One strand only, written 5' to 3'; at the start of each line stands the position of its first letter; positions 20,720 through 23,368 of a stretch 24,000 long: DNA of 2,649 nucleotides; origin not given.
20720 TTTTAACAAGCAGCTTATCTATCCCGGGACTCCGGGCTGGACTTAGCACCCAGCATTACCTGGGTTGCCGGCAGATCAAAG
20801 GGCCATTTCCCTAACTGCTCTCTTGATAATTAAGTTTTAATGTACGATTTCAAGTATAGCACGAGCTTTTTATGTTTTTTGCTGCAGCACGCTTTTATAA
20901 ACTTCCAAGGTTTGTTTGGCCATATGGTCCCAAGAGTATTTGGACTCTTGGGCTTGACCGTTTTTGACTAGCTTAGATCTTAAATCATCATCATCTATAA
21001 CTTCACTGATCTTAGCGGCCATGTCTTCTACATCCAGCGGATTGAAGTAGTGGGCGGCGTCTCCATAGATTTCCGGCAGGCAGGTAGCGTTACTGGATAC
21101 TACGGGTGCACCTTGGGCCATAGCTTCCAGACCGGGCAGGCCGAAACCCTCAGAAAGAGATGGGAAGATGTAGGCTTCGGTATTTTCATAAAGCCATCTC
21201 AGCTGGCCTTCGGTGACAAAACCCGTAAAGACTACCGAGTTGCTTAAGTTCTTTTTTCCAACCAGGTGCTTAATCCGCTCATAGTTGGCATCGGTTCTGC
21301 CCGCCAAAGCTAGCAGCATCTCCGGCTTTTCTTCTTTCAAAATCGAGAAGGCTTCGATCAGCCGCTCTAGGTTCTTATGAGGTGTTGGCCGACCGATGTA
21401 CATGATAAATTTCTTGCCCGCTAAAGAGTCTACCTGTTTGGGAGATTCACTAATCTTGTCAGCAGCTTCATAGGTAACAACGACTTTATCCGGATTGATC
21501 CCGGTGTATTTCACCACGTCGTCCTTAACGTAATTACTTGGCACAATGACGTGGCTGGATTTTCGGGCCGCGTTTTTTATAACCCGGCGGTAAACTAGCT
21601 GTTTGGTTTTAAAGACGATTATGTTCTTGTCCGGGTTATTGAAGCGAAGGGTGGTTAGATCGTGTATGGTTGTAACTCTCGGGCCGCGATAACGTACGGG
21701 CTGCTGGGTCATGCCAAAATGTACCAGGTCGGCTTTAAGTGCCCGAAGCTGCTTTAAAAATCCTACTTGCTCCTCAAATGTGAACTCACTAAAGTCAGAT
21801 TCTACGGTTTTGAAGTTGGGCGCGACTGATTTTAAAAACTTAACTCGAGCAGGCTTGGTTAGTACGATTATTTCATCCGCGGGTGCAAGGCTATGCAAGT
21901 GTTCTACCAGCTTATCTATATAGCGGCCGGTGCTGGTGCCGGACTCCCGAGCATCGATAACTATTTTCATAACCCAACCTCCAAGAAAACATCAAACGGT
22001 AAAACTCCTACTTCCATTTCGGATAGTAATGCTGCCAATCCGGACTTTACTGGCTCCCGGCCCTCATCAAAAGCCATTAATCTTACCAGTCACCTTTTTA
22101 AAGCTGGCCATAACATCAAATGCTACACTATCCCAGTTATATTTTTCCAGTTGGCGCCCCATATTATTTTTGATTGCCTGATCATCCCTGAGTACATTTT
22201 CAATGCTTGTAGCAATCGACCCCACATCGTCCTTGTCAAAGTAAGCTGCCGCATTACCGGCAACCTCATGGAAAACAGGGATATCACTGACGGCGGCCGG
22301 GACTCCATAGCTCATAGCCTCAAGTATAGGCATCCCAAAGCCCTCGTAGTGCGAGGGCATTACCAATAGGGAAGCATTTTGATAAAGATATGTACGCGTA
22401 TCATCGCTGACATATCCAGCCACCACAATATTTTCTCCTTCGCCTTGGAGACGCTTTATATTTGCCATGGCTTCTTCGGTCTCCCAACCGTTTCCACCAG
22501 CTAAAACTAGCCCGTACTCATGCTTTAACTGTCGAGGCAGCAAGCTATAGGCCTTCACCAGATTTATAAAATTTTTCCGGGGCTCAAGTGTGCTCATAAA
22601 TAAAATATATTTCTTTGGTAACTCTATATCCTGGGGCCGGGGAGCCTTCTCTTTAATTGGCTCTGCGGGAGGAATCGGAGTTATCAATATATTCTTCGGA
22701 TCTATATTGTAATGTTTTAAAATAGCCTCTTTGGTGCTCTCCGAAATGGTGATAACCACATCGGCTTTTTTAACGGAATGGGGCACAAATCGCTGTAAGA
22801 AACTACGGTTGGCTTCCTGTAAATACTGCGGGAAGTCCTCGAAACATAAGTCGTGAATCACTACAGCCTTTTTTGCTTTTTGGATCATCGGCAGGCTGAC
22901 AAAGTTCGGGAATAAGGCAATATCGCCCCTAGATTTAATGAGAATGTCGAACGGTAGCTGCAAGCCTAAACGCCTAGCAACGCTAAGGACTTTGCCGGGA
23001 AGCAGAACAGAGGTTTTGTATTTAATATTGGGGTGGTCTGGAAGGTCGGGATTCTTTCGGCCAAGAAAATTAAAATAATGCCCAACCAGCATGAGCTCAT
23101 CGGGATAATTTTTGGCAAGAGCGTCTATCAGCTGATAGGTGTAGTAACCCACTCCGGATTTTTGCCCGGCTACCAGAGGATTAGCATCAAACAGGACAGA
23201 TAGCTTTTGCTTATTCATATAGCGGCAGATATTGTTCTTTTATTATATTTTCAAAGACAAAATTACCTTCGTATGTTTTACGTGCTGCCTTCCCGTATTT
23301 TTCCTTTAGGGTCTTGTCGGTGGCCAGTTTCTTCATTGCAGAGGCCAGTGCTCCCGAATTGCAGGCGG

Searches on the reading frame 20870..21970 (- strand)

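Call 58: search_protein_families(library=pfam, proteins=[window:20870-21970:-], max_evalue=0.001)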
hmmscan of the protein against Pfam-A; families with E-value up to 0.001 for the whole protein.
window:20870-21970:- (366 aa): 5 families
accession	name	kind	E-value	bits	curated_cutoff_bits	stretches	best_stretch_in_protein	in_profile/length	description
PF00534.26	Glycos_transf_1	-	2.9e-36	125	26.4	1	175-340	4-171/172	Glycosyl transferases group 1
PF13692.12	Glyco_trans_1_4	-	3e-26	92.8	27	1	187-327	2-142/142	Glycosyl transferases group 1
PF13439.12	Glyco_transf_4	-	1.6e-11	45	28.5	1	58-168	51-164/170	Glycosyltransferase Family 4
PF20706.3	GT4-conflict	-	2.1e-10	40.6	26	1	176-350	188-381/385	Family 4 Glycosyltransferase in conflict systems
PF13524.12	Glyco_trans_1_2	-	8.6e-10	39.2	25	1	221-355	18-143/144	Glycosyl transferase-like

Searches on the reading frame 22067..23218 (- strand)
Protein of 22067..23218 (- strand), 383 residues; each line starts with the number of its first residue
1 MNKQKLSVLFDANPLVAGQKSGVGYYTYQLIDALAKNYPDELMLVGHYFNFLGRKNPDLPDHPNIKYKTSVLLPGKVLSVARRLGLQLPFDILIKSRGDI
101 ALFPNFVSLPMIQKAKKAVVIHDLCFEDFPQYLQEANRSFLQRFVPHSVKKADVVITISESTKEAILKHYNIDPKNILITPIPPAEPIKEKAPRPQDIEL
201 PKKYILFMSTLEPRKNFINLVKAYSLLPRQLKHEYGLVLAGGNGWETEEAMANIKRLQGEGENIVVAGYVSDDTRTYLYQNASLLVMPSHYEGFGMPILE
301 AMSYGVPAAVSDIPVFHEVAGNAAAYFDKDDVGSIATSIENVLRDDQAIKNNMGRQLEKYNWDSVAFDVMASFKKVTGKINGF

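Call 58: search_protein_families(library=pfam, proteins=[window:22067-23218:-], max_evalue=0.001)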
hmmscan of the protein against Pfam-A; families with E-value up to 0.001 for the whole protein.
window:22067-23218:- (383 aa): 4 families
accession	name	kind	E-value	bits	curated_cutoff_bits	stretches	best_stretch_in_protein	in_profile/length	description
PF00534.26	Glycos_transf_1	-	6.5e-31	107.6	26.4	1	190-354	3-166/172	Glycosyl transferases group 1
PF13692.12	Glyco_trans_1_4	-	1.3e-22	81.1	27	1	203-345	2-142/142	Glycosyl transferases group 1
PF20706.3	GT4-conflict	-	2.8e-14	53.4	26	1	149-312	144-312/385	Family 4 Glycosyltransferase in conflict systems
PF13439.12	Glyco_transf_4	-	1.1e-09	39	28.5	1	21-179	2-161/170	Glycosyltransferase Family 4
